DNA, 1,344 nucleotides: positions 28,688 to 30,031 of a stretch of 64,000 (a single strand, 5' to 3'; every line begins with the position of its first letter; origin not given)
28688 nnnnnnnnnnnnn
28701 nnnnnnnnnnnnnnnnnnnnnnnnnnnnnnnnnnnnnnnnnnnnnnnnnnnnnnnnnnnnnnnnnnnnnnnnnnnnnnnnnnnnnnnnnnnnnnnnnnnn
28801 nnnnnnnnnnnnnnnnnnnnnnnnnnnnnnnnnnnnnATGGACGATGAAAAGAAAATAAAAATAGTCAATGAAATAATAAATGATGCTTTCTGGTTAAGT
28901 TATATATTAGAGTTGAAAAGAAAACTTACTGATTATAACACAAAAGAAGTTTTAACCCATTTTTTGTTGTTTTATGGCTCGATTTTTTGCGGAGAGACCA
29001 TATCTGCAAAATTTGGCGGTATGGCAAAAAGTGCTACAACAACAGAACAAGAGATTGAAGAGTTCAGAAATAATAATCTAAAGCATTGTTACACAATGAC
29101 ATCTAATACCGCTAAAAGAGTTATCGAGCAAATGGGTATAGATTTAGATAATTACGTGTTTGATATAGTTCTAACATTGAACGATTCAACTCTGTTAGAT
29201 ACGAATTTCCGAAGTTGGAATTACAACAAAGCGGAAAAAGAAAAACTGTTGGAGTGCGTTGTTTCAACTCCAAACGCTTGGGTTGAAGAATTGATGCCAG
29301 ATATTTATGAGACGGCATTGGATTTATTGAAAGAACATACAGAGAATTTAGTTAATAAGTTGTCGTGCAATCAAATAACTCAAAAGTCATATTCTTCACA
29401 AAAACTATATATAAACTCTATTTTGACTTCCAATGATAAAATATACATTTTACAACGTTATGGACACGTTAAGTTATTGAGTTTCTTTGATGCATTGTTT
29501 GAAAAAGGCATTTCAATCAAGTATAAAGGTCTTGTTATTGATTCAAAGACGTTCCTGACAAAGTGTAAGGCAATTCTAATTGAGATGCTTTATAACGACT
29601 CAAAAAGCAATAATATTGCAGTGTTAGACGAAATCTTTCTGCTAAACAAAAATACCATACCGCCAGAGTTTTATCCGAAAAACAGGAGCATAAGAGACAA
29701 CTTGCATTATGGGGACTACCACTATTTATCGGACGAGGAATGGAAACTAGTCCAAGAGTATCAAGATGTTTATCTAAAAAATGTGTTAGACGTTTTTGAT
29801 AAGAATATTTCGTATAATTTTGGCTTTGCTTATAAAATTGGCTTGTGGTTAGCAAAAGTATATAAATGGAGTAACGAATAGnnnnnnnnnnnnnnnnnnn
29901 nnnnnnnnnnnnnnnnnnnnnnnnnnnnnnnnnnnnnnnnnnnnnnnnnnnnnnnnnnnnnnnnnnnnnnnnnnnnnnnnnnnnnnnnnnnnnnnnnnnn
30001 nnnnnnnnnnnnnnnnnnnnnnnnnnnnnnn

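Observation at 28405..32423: Integrase-less ~4 kb island inserted directly 3' of tmRNA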

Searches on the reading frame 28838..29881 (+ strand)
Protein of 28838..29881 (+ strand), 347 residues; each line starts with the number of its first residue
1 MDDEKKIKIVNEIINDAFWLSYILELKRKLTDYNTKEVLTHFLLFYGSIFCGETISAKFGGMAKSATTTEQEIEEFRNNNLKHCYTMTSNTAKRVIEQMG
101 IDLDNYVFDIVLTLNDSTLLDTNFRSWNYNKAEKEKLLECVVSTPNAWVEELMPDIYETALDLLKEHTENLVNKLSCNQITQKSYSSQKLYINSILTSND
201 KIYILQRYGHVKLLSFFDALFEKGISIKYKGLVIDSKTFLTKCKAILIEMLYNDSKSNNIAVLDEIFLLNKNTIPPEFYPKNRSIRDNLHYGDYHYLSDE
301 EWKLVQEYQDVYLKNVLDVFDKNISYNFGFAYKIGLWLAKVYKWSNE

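Call 9: search_protein_families(library=padloc, proteins=[window:28838-29881:+], max_evalue=0.01)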
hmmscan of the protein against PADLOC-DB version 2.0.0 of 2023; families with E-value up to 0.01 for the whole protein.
window:28838-29881:+ (347 aa): 0 families

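Call 31: search_protein_families(library=ncbifam, proteins=[window:28838-29881:+], max_evalue=0.01)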
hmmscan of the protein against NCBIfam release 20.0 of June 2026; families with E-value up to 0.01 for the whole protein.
window:28838-29881:+ (347 aa): 0 families

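Call 35: find_homologous_proteins(query=window:28838-29881:+)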
Query window:28838-29881:+ (347 aa): 34 proteins with E <= 0.001 among 2067 candidates.
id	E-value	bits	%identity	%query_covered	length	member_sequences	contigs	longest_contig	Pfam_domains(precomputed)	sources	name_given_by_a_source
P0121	9.9e-227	770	99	100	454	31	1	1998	-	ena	-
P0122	1.0e-180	619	79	100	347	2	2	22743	-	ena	-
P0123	6.4e-156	537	76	90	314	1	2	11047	-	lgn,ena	-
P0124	1.2e-134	467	61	98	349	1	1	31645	-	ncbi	-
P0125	7.0e-134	465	60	99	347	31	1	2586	-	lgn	-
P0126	7.8e-133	461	59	99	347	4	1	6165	-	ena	-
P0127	2.7e-132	459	59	99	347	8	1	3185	-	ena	-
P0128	6.8e-131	455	60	98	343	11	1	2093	-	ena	-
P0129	6.8e-120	419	55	98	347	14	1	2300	-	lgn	-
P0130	1.3e-119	418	54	98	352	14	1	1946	-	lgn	-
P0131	1.8e-119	417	56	98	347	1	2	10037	-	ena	-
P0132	4.3e-119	416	55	98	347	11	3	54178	-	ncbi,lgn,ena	-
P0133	2.1e-118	414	55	98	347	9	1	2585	-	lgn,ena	-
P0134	6.7e-118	412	55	98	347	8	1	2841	-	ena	-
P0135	1.0e-114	402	53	100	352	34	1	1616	-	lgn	-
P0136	9.5e-114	398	54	98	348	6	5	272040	-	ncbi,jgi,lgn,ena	-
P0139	3.2e-109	384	51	100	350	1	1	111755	-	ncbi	-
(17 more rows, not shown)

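Call 36: find_encoding_contigs(protein=P0136, flank=8000, max_places=5)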
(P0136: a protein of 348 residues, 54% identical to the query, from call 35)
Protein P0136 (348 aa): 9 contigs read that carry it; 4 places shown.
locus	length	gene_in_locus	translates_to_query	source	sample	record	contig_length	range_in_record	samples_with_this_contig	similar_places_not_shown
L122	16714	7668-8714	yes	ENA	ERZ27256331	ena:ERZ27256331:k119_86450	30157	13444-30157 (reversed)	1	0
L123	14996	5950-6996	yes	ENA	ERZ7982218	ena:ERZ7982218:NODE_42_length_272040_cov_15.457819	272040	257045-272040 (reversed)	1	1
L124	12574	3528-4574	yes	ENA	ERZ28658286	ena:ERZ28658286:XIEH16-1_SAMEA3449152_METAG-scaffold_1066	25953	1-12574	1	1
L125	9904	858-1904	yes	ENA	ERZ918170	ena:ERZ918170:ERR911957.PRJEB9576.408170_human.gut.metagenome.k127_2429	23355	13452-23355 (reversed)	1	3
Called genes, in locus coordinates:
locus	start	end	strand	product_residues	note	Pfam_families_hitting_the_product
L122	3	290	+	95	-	?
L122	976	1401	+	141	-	PF08281:Sigma70_r4_2 (weak), PF04545:Sigma70_r4 (faint)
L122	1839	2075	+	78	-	-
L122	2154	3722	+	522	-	PF00239:Resolvase, PF07508:Recombinase, PF13408:Zn_ribbon_recom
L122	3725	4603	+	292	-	PF07508:Recombinase, PF13408:Zn_ribbon_recom (weak)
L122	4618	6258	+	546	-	PF00239:Resolvase, PF07508:Recombinase, PF13408:Zn_ribbon_recom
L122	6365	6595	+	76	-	-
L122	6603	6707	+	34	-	-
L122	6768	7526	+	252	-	-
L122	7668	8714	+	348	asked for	-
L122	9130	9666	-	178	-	PF18306:LDcluster4, PF03641:Lysine_decarbox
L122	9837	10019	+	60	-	-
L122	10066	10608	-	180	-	PF10531:SLBB, PF22461:SLBB_2 (weak), PF00633:HHH (faint), PF12826:HHH_2 (faint), PF12836:HHH_3, PF14520:HHH_5 (faint)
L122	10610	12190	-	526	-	PF00682:HMGL-like, PF22617:HCS_D2, PF08502:LeuA_dimer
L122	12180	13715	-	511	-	PF00682:HMGL-like, PF22617:HCS_D2, PF08502:LeuA_dimer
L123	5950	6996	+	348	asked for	-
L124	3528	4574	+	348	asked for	-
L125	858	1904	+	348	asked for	-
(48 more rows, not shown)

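Call 37: find_encoding_contigs(protein=P0122, flank=8000, max_places=3)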
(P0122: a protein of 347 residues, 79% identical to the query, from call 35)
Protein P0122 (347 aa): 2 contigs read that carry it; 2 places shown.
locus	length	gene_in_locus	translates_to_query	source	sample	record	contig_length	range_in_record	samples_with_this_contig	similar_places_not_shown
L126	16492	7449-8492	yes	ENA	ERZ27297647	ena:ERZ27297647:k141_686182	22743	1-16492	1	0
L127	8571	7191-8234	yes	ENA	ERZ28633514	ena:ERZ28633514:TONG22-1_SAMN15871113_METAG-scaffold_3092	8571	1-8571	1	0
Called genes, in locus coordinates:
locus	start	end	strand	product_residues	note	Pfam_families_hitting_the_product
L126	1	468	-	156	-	?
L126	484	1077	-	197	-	PF01478:Peptidase_A24 (weak)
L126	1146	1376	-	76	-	PF19629:DUF6133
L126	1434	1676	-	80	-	PF19629:DUF6133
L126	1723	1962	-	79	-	PF19629:DUF6133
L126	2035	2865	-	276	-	-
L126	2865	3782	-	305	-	-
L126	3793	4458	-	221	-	-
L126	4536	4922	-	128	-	-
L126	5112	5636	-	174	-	-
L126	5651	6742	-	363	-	-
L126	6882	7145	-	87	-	-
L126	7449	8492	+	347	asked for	-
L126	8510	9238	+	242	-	PF04471:Mrr_cat, PF22722:NA-iREase1, PF09397:FtsK_gamma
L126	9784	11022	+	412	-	-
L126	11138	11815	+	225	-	PF18917:LiaI-LiaF-like_TM1 (faint), PF22570:LiaF-TM, PF09922:LiaF-like_C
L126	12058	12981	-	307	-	-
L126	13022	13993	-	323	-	PF04055:Radical_SAM, PF16199:Radical_SAM_C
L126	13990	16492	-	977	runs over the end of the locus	PF13491:FtsK_4TM (faint), PF17854:FtsK_alpha, PF01580:FtsK_SpoIIIE, PF09397:FtsK_gamma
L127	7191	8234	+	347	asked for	-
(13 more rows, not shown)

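Call 44: search_protein_families(library=phrogs, proteins=[window:28838-29881:+], max_evalue=0.01)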
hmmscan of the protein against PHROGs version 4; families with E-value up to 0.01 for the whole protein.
window:28838-29881:+ (347 aa): 0 families

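Call 72: predict_structure(alignment_id=A3)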
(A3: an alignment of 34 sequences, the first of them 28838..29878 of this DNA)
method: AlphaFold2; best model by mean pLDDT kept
length: 347 residues; sequences in the alignment: 34
mean_pLDDT: 84.3   pTM: 0.88
mean pLDDT of the five models: 84.3, 83.4, 82.9, 82.6, 78.5
residues with pLDDT >= 90: 119; 70-90: 200; 50-70: 26; < 50: 2
segments of 3 or more residues with pLDDT < 50: none
pLDDT, mean of each block of 10 residues (from residue 1): 82 92 94 89 90 82 71 78 73 71 72 79 57 71 82 80 90 88 82 87 86 92 86 91 95 83 94 96 88 87 96 96 83 81 81
secondary structure, 60 per line:
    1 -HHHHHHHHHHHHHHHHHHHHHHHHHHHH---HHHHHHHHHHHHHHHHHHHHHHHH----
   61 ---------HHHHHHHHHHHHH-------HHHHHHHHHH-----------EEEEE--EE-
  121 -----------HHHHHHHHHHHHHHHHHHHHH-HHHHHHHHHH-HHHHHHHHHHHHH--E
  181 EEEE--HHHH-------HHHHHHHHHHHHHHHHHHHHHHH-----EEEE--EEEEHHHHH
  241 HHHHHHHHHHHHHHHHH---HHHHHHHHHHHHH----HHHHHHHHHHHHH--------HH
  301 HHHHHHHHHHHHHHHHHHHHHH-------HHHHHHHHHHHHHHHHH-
elements in order: H2-29 H33-56 H70-82 H90-99 E111-115 H132-152 H154-163 H165-177 E180-184 H187-190 H198-220 E226-229 E232-235 H236-257 H261-273 H278-290 H299-322 H330-346

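Call 83: fold_search(model_id=the predicted structure, library=viral)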
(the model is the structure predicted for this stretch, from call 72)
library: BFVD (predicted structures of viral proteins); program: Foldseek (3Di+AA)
matches with E <= 10: 63; with E <= 0.001: 0
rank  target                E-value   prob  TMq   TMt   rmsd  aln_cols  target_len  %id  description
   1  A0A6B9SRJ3            8.8e-01  0.08  0.14  0.11  21.8       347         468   13  (no name in the UniProt tables at hand)
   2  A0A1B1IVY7            1.5e+00  0.05  0.12  0.13  22.6       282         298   13  DNA-directed RNA polymerase [uncultured phage_Deep1-GF2-KM23-C739]
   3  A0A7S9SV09            2.2e+00  0.04  0.16  0.16  23.2       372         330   12  Uncharacterized protein [Virus NIOZ-UU159]
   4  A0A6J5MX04            2.2e+00  0.02  0.12  0.11  38.8       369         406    7  Intramolecular chaperone auto-processing domain containing protein [uncultured Caudovirales phage]
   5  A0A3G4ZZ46            2.4e+00  0.03  0.13  0.13  20.6       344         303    9  TLC domain-containing protein [Gaeavirus sp.]
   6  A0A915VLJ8            2.5e+00  0.02  0.13  0.09  27.7       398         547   11  (no name in the UniProt tables at hand)
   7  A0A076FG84            2.6e+00  0.04  0.12  0.14  26.7       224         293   12  C2H2-type domain-containing protein [Aureococcus anophagefferens virus]
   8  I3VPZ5                2.6e+00  0.02  0.12  0.07  27.1       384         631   11  B27 [miniopterid betaherpesvirus 1]
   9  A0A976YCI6            2.6e+00  0.01  0.10  0.12  26.3       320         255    9  DNA terminal protein [Microbacterium phage PineapplePizza]
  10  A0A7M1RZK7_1          2.9e+00  0.03  0.12  0.05  24.2       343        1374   10  ART-PolyVal-like domain-containing protein [uncultured phage cr271_1]
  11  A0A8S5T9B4            3.2e+00  0.02  0.13  0.13  26.3       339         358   11  Uncharacterized protein [Podoviridae sp. ctrfz10]
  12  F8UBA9                3.8e+00  0.02  0.09  0.12  23.7       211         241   12  (no name in the UniProt tables at hand)
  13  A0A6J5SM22            3.8e+00  0.01  0.09  0.13  26.5       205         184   16  Sigma70-ECF, RNA polymerase sigma factor, sigma-70 family [uncultured Caudovirales phage]
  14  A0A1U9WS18            4.0e+00  0.08  0.16  0.21  13.0       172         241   10  (no name in the UniProt tables at hand)
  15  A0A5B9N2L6            4.0e+00  0.03  0.11  0.07  19.0       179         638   10  Outer shell protein [Chinook aquareovirus]
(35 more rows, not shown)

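Call 84: search_protein_families(library=pfam, alignment_id=A3, max_evalue=5)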
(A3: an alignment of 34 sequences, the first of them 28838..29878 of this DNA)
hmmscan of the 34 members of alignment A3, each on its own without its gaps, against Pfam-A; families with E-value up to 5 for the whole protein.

A. member 1, window:28838-29878:+ (347 aa): 0 families

B. families by the number of members that match (of 34 scanned): 6 families
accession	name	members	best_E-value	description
PF07443.18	HARP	3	0.034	HepA-related protein (HARP)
PF12787.12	EcsC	1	0.11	EcsC protein family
PF09719.15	C_GCAxxG_C_C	1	0.16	Putative redox-active protein (C_GCAxxG_C_C)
PF18731.6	HEPN_Swt1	1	0.16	Swt1-like HEPN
PF18642.6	IMPa_helical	1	0.93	Immunomodulating metalloprotease helical domain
PF06094.17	GGACT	1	1.3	Gamma-glutamyl cyclotransferase, AIG2-like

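Call 85: find_related_loci(query=A3, collection=viral_contigs, flank=6000)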
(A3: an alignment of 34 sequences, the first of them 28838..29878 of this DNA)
Query A3 (347 aa) in viral_contigs; peptide patterns used: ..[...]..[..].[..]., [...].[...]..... (x = any residue, [..] = any of these).
99 stretches matched a pattern; 1 encode a relative of the query (tblastn E <= 1e-3); 1 distinct loci.
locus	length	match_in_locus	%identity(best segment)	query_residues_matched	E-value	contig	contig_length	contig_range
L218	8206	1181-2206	24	9-339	2e-27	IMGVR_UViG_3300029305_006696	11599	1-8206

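Call 88: fold_search(model_id=the predicted structure, library=pdb)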
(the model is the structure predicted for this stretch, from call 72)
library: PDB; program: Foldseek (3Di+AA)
matches with E <= 10: 86; with E <= 0.001: 0
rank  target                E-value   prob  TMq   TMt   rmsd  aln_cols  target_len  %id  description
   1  9q2n_A                1.7e+00  0.10  0.18  0.23  19.4       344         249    9  Nucleotide-free structure of PmtCD in nanodisc (released 2025-11-26)
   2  8ymc_C                1.7e+00  0.02  0.11  0.12  27.2       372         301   10  FtsEX in nanodisc (released 2025-03-12)
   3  7xw9_R                1.8e+00  0.04  0.14  0.16  22.9       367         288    9  Cryo-EM structure of the TRH-bound human TRHR-Gq complex (released 2022-12-28)
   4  4z31_B                2.1e+00  0.03  0.13  0.15  25.4       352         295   10  Crystal structure of the RC3H2 ROQ domain in complex with stem-loop and double-stranded forms of RNA (released 2015-10-14)
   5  3wjo_A                2.3e+00  0.04  0.16  0.17  21.0       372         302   10  Crystal structure of Octaprenyl Pyrophosphate synthase from Escherichia coli with isopentenyl pyrophosphate (IPP) (released 2014-06-18)
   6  2hsb                  2.5e+00  0.25  0.21  0.44   6.6       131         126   14  Crystal structure of a hepn domain containing protein (af_0298) from archaeoglobus fulgidus at 1.95 A resolution (released 2006-08-15)
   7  3wjk_A                2.6e+00  0.04  0.16  0.17  22.0       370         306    9  Crystal structure of Octaprenyl Pyrophosphate synthase from Escherichia coli (released 2014-06-18)
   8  5ze6_A                2.6e+00  0.04  0.17  0.18  21.5       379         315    9  CRYSTAL STRUCTURE OF OCTAPRENYL PYROPHOSPHATE SYNTHASE FROM ESCHERICHIA COLI WITH BPH-981 (released 2019-02-27)
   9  5yqz_R                2.6e+00  0.02  0.11  0.08  32.9       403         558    8  Structure of the glucagon receptor in complex with a glucagon analogue (released 2018-01-17)
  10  4wnl_C                2.9e+00  0.05  0.13  0.17  16.7       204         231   13  The X-ray structure of a RNA-binding protein complex (released 2014-12-24)
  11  4wnl_A                3.0e+00  0.04  0.11  0.15  17.0       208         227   12  The X-ray structure of a RNA-binding protein complex (released 2014-12-24)
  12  7bpu_A                3.6e+00  0.04  0.17  0.21  21.1       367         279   12  Structural and mechanistic insights into the biosynthesis of Digeranylgeranylglyceryl phosphate synthase in membranes (released 2021-04-14)
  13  8dq4_A                3.6e+00  0.03  0.16  0.18  21.3       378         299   10  X-ray crystal structure of Flavobacterium johnsoniae dimanganese(II) class Id ribonucleotide reductase beta subunit K7 (released 2023-07-26)
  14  9ima_A                3.8e+00  0.04  0.16  0.20  20.4       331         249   10  Cryo-EM structure for the GPRC5D complexed with Talquetamab Fab (released 2024-09-11)
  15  7t9i_R                3.8e+00  0.02  0.12  0.09  22.2       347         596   10  Native human TSH bound to human Thyrotropin receptor in complex with miniGs399 (composite structure) (released 2022-08-03)
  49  4nqf_A                7.2e+00  0.13  0.20  0.41   6.3       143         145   12  Crystal structure of HEPN domain protein (released 2014-03-26)
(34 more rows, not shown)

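Call 89: search_protein_families(library=pfam, proteins=[L218:74-469:+, L218:469-846:+, L218:1142-2257:+, L218:2362-3132:+, L218:3200-5869:+, L218:5856-6233:+, L218:6249-8183:+, L126:8510-9238:+, L126:9784-11022:+], max_evalue=0.001)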
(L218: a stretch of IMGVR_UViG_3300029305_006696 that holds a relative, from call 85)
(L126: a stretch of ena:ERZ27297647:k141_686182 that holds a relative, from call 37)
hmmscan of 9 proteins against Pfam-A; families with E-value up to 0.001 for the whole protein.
L218:74-469:+ (131 aa): 0 families

L218:469-846:+ (125 aa): 0 families

L218:1142-2257:+ (371 aa): 0 families

L218:2362-3132:+ (256 aa): 1 family
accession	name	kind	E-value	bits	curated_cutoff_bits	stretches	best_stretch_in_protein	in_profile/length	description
PF25680.1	Mom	-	1.6e-55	188.4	27.1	1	4-201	2-192/202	Mom protein family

L218:3200-5869:+ (889 aa): 2 families
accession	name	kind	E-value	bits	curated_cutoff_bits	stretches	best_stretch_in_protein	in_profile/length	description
PF10145.14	PhageMin_Tail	-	5.9e-50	170.4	33.2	1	191-390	1-201/201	Phage-related minor tail protein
PF04513.17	Baculo_PEP_C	-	8.1e-07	29.6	38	1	646-767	18-138/140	Baculovirus polyhedron envelope protein, PEP, C terminus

L218:5856-6233:+ (125 aa): 1 family
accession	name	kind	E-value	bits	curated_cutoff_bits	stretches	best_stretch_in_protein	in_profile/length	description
PF20458.3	DUF6711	-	3.7e-05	24.5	27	1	11-106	6-114/134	Family of unknown function (DUF6711)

L218:6249-8183:+ (644 aa): 0 families

L126:8510-9238:+ (242 aa): 4 families
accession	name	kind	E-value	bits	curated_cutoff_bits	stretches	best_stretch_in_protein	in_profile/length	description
PF04471.18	Mrr_cat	-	2e-27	96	21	1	45-153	2-114/115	Restriction endonuclease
PF09397.16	FtsK_gamma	-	3.8e-23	81.4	30.6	1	171-231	2-62/63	Ftsk gamma domain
PF22722.2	NA-iREase1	-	1e-07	32.3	27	1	68-150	16-104/106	NACHT-associated inactive Restriction Endonuclease 1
PF13156.12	Mrr_cat_2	-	5.5e-05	23.5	22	1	73-100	26-55/127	Restriction endonuclease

L126:9784-11022:+ (412 aa): 0 families

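Call 90: find_encoding_contigs(protein=P0124, flank=5000, max_places=2)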
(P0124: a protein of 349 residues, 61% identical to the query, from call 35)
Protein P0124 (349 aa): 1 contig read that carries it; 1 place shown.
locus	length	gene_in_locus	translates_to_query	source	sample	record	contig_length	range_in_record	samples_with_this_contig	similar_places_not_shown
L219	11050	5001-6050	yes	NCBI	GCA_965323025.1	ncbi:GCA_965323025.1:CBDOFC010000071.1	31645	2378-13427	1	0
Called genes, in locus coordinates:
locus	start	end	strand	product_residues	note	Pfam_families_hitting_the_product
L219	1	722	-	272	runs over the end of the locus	PF01061:ABC2_membrane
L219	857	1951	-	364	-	PF01926:MMR_HSR1, PF02421:FeoB_N, PF06071:YchF-GTPase_C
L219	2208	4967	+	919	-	PF20464:MmeI_N, PF20465:MmeI_hel, PF02384:N6_Mtase (weak), PF20473:MmeI_Mtase, PF07669:Eco57I, PF20466:MmeI_TRD, PF20467:MmeI_C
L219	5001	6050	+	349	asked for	-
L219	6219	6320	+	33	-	-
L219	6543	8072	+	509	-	-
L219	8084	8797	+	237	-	PF03372:Exo_endo_phos, PF23226:Exo_endo_phos_PGAP2IP (weak)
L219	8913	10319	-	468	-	PF02127:Peptidase_M18, PF05343:Peptidase_M42 (faint)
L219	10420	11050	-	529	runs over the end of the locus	PF01300:Sua5_yciO_yrdC, PF03481:Sua5_C, PF01121:CoaE, PF13238:AAA_18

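Call 91: find_encoding_contigs(protein=P0132, flank=5000, max_places=3)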
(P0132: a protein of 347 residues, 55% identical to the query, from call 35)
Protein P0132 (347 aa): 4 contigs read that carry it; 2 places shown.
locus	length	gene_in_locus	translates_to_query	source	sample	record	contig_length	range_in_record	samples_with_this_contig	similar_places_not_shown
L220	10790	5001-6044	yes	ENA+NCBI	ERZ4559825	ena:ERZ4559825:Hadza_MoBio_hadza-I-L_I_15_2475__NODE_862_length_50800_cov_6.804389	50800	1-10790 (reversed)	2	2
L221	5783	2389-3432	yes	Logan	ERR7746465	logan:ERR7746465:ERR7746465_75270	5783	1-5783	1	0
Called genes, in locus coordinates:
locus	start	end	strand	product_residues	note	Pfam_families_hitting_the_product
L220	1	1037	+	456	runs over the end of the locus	PF12708:Pect-lyase_RHGA_epim (faint), PF00295:Glyco_hydro_28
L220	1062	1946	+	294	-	PF00892:EamA (weak)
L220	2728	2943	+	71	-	-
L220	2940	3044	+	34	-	-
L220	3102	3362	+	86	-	-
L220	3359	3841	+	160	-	-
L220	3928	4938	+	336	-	PF17761:DUF1016_N, PF06250:YhcG_C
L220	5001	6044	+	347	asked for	-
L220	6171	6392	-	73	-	-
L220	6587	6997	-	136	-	PF12670:DUF3792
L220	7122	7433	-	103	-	PF06024:Orf78 (faint), PF02699:YajC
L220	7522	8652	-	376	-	PF01702:TGT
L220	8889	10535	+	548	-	PF00749:tRNA-synt_1c, PF03950:tRNA-synt_1c_C, PF20974:tRNA-synt_1c_C2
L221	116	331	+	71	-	-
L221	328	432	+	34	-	-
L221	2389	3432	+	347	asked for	-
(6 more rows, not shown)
